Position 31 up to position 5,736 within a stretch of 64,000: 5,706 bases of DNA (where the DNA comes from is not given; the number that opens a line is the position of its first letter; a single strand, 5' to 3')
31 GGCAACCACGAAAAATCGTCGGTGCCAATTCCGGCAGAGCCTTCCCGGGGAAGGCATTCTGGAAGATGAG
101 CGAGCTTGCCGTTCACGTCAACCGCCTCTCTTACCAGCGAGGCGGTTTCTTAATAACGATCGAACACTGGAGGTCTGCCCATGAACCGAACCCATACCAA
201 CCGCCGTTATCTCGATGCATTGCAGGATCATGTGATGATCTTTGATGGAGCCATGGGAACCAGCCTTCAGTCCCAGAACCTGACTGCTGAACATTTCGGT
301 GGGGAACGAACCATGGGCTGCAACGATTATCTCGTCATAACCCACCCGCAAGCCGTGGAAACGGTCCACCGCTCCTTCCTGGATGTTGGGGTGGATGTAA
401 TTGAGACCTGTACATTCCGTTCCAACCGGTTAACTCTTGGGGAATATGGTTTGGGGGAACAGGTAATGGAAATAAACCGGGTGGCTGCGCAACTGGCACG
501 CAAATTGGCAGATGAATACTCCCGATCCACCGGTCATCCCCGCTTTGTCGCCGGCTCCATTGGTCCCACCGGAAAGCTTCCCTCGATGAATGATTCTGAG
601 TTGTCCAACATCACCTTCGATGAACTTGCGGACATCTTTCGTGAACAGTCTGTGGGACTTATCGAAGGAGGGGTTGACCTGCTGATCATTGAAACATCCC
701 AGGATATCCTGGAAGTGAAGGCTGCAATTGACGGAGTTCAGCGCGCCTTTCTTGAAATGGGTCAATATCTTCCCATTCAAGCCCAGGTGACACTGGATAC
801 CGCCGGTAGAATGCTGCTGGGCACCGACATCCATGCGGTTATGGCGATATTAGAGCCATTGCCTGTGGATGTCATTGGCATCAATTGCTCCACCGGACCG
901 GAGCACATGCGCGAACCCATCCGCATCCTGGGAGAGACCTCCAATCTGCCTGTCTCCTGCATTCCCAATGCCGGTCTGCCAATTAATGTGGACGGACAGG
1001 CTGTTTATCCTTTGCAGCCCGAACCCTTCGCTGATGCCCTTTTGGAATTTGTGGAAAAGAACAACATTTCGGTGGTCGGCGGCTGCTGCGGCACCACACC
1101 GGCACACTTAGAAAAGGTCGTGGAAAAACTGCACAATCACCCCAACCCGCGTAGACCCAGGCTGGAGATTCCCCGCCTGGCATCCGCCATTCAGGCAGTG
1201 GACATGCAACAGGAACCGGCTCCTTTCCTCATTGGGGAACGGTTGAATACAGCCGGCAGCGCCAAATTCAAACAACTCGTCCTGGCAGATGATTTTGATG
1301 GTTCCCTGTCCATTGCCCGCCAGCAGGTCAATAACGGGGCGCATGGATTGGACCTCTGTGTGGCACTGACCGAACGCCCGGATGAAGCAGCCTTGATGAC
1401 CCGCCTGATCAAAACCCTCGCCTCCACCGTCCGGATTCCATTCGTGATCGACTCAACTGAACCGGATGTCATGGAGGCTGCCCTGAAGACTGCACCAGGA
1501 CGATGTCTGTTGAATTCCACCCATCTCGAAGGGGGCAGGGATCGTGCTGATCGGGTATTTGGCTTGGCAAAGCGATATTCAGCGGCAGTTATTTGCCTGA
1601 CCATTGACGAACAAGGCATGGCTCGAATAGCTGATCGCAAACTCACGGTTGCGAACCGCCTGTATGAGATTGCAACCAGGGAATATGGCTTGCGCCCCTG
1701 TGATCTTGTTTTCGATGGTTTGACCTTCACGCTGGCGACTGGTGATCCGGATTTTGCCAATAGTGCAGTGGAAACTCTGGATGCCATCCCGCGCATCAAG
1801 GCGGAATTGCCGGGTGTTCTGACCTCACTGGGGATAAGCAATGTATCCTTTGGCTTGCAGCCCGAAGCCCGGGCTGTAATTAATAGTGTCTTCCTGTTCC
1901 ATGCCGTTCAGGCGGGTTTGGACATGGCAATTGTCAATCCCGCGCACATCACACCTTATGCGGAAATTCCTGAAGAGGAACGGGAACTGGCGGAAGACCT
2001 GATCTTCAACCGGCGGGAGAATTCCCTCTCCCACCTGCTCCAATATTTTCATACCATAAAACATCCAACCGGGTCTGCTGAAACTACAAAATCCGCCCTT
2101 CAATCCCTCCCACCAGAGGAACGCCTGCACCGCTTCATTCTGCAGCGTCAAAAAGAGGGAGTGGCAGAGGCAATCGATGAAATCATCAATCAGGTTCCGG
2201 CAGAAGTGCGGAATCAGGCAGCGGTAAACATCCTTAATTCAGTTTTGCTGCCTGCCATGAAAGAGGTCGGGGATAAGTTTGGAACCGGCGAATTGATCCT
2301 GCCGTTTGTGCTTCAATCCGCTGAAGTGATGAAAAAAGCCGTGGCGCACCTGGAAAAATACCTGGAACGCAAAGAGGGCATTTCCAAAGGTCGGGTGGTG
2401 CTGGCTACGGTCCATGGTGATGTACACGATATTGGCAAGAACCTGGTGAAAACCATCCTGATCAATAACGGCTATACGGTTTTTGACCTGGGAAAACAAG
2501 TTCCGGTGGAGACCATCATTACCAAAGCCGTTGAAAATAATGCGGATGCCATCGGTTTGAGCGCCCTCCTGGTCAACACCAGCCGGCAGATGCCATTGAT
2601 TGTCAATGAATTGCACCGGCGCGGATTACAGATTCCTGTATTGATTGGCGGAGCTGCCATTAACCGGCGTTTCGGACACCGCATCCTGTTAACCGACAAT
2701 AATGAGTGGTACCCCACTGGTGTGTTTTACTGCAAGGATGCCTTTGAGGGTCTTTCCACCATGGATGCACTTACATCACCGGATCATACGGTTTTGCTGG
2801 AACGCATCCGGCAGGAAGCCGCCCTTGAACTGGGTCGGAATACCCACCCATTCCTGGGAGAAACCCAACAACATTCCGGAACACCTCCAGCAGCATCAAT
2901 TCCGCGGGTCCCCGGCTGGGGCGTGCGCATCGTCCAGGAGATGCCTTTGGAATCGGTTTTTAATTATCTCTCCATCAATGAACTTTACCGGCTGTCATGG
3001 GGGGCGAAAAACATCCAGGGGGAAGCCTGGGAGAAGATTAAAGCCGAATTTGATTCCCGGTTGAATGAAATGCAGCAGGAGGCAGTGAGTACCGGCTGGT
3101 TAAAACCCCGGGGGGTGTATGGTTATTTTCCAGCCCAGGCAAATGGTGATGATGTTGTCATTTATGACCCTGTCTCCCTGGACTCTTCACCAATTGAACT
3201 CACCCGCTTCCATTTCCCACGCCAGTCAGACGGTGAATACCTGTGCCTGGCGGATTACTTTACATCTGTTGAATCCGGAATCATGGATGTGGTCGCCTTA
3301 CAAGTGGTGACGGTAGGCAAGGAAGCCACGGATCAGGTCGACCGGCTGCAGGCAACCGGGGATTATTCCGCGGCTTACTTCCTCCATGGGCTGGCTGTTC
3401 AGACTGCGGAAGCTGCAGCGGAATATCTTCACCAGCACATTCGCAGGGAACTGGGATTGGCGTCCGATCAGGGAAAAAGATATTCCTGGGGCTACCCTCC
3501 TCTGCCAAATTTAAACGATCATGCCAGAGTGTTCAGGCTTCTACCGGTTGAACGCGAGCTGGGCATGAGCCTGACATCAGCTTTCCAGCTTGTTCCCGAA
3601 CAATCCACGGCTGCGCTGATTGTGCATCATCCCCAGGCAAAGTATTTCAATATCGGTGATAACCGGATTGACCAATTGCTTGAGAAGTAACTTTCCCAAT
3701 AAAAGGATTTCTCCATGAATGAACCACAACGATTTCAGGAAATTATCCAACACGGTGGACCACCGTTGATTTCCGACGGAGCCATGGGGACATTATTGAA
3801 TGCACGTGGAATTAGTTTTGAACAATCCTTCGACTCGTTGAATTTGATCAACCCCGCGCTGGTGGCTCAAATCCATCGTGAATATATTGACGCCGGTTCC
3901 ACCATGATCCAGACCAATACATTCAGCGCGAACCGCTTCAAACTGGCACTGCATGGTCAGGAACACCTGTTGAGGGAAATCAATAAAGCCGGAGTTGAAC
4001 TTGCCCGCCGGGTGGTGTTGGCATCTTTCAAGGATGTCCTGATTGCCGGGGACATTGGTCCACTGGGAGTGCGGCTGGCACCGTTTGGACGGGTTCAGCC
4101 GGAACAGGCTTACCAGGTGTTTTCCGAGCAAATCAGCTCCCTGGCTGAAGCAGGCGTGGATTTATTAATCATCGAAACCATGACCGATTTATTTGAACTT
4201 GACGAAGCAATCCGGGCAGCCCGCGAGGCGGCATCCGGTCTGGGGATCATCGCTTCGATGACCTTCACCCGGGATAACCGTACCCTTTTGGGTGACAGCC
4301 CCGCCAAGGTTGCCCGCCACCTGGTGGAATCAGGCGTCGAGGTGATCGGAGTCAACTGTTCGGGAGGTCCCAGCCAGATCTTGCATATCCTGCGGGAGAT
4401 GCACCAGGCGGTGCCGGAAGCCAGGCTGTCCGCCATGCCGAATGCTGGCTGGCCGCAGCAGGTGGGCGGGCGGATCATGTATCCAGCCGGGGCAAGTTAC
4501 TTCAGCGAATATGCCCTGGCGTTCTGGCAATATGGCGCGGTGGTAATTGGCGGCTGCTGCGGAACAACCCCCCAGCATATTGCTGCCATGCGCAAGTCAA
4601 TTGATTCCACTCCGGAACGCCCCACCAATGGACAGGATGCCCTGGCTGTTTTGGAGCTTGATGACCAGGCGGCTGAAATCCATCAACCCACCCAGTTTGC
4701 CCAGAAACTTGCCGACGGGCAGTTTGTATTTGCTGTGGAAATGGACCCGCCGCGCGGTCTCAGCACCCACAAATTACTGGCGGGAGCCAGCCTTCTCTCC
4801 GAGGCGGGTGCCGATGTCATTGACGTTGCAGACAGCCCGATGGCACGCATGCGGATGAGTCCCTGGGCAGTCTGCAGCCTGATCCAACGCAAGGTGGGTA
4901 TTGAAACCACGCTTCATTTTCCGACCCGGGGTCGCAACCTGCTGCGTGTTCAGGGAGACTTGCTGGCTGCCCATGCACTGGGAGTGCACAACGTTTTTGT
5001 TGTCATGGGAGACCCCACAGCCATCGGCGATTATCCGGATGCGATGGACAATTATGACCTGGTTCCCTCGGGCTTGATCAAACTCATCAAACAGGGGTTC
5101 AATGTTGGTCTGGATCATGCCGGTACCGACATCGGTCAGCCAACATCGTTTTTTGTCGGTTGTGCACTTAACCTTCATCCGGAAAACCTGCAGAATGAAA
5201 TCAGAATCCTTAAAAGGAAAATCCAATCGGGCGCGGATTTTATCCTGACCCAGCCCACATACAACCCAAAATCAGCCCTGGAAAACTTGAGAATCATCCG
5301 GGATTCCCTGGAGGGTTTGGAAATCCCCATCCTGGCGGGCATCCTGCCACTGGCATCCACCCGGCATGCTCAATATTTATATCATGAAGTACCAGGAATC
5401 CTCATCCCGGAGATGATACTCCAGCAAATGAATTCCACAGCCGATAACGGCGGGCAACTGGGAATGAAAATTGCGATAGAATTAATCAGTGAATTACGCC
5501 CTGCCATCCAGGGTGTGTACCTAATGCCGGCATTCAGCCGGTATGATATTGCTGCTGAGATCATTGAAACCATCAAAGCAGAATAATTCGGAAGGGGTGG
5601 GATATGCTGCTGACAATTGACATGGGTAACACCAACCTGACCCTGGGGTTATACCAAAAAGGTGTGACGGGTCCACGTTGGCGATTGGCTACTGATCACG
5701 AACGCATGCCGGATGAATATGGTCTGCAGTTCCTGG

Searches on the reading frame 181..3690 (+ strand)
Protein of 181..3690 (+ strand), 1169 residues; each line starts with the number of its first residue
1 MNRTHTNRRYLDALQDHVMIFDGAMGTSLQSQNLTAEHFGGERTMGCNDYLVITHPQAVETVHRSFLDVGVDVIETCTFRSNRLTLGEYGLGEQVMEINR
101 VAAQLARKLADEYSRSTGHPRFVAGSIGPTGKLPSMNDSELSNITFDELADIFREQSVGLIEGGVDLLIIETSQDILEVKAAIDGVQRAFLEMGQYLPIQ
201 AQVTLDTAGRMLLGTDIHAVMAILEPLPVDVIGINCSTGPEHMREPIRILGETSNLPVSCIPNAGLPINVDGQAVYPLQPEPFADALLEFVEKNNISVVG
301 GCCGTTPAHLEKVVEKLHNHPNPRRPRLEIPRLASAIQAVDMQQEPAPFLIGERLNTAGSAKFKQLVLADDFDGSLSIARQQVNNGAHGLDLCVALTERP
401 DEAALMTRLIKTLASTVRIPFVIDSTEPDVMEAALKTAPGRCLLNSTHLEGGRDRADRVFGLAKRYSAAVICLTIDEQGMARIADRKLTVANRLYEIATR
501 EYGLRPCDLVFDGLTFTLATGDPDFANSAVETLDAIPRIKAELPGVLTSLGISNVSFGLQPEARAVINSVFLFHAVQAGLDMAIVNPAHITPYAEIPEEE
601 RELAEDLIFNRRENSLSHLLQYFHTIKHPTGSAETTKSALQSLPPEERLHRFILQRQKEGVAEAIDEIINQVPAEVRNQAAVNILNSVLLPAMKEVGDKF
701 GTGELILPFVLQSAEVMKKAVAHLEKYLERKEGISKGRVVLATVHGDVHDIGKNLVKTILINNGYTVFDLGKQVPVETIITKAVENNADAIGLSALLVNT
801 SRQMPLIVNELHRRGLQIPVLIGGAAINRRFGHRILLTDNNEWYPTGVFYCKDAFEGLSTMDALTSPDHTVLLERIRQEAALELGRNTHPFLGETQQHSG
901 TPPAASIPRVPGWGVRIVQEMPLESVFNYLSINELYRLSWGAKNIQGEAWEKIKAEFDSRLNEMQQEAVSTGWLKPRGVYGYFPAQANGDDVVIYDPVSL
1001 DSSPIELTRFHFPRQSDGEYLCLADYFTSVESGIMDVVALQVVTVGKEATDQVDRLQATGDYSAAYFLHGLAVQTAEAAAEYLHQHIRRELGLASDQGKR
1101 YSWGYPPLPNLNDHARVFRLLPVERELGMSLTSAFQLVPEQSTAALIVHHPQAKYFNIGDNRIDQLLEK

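Call 39: search_protein_families(library=pfam, proteins=[window:181-3690:+], max_evalue=0.001)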
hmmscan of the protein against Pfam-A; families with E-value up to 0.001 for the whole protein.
window:181-3690:+ (1169 aa): 6 families
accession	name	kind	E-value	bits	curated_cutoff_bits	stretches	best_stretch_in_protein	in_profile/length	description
PF02574.22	S-methyl_trans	-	3.9e-83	280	22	1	19-316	1-282/283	Homocysteine S-methyltransferase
PF00809.28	Pterin_bind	-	2.1e-37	129.5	25.5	1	352-586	1-244/244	Pterin binding enzyme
PF02965.22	Met_synt_B12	-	4.3e-37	128.5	25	1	960-1166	43-265/273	Vitamin B12 dependent methionine synthase, activation domain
PF02310.24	B12-binding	-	1.1e-20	74.1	32.1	1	737-826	1-90/121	B12 binding domain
PF02607.22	B12-binding_2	-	1.9e-17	63.6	23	1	646-725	2-74/74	B12 binding domain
PF03599.22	CdhD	-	1.2e-05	24.7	24.8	1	389-487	69-163/387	CO dehydrogenase/acetyl-CoA synthase delta subunit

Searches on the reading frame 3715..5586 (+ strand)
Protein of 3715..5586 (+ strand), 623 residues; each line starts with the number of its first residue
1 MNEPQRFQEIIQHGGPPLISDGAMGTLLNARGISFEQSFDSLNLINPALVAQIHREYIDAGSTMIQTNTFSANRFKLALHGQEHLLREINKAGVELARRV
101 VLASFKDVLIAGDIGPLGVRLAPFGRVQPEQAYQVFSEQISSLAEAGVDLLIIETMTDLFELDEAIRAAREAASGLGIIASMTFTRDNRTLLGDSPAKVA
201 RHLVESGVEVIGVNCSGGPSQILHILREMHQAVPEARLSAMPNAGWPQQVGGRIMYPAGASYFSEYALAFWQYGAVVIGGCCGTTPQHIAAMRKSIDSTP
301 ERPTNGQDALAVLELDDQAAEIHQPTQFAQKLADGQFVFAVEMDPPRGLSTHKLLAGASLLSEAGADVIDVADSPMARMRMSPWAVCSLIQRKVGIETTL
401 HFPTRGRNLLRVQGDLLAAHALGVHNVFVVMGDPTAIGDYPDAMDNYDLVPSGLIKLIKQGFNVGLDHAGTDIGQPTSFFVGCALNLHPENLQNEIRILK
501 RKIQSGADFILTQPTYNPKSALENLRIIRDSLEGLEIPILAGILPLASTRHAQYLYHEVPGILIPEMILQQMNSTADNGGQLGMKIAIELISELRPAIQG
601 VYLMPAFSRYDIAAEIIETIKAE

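Call 39: search_protein_families(library=pfam, proteins=[window:3715-5586:+], max_evalue=0.001)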
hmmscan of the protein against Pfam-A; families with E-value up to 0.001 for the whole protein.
window:3715-5586:+ (623 aa): 2 families
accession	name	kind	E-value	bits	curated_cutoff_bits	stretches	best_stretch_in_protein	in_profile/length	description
PF02574.22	S-methyl_trans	-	2e-67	228.5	22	1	18-295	1-282/283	Homocysteine S-methyltransferase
PF02219.23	MTHFR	-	1.1e-25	91.1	24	1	328-604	2-271/287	Methylenetetrahydrofolate reductase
